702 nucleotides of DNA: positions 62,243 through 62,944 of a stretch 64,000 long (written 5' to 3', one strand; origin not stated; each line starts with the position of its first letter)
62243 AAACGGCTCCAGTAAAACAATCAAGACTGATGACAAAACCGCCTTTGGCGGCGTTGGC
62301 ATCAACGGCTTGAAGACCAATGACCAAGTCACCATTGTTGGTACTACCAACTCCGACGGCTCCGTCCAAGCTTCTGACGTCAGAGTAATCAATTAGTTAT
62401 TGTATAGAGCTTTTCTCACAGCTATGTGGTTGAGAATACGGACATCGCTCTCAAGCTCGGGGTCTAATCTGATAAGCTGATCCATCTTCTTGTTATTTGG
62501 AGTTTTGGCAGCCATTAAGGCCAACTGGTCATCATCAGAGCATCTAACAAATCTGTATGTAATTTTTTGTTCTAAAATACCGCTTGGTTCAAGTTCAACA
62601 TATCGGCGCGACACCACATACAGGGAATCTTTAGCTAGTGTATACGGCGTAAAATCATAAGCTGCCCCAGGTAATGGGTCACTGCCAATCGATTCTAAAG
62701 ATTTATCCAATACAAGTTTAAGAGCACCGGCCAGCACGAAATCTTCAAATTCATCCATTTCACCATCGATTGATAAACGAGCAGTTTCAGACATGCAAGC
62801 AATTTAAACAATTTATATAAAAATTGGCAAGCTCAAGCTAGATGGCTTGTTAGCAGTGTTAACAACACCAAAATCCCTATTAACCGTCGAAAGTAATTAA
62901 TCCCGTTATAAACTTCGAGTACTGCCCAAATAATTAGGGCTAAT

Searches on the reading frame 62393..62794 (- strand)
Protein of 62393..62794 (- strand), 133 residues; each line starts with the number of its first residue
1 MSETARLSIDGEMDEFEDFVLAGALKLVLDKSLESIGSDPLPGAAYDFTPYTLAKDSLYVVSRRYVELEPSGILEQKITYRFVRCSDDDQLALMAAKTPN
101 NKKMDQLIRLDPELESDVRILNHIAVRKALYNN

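Call 20: search_protein_families(library=pfam, proteins=[window:62393-62794:-], max_evalue=0.01)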
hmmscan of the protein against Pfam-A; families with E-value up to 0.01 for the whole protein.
window:62393-62794:- (133 aa): 0 families

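Call 59: find_encoding_contigs(protein=window:62393-62794:-, flank=10000, max_places=2)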
Protein window:62393-62794:- (133 aa): 4 contigs read that carry it; 2 places shown.
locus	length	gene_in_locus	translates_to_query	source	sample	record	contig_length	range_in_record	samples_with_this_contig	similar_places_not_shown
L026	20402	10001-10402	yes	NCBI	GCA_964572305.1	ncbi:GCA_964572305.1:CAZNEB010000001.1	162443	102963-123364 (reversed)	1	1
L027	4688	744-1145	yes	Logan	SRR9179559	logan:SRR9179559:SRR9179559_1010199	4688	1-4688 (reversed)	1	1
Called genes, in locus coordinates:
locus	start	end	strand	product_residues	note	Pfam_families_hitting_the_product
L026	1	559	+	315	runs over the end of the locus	PF03706:LPG_synthase_TM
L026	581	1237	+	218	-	PF06197:DUF998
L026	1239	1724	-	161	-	PF06983:3-dmu-9_3-mt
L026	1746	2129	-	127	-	PF00903:Glyoxalase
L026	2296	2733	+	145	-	PF00072:Response_reg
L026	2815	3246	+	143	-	PF00072:Response_reg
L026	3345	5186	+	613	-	PF00009:GTP_EFTU, PF22042:EF-G_D2, PF03144:GTP_EFTU_D2, PF00679:EFG_C, PF21018:BipA_C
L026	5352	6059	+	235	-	PF02463:SMC_N (faint), PF00005:ABC_tran, PF13304:AAA_21 (faint)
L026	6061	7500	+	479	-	PF12704:MacB_PCD, PF02687:FtsX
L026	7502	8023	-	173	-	PF00080:Sod_Cu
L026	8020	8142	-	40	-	-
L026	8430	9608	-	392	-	PF05496:RuvB_N, PF06068:TIP49 (faint), PF00158:Sigma54_activat (faint), PF14532:Sigma54_activ_2 (weak), PF00004:AAA, PF13173:AAA_14 (weak), PF16193:AAA_assoc_2, PF12002:MgsA_C, +4 more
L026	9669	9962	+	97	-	-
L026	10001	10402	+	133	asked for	-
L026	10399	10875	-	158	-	PF18914:DUF5666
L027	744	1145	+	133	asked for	-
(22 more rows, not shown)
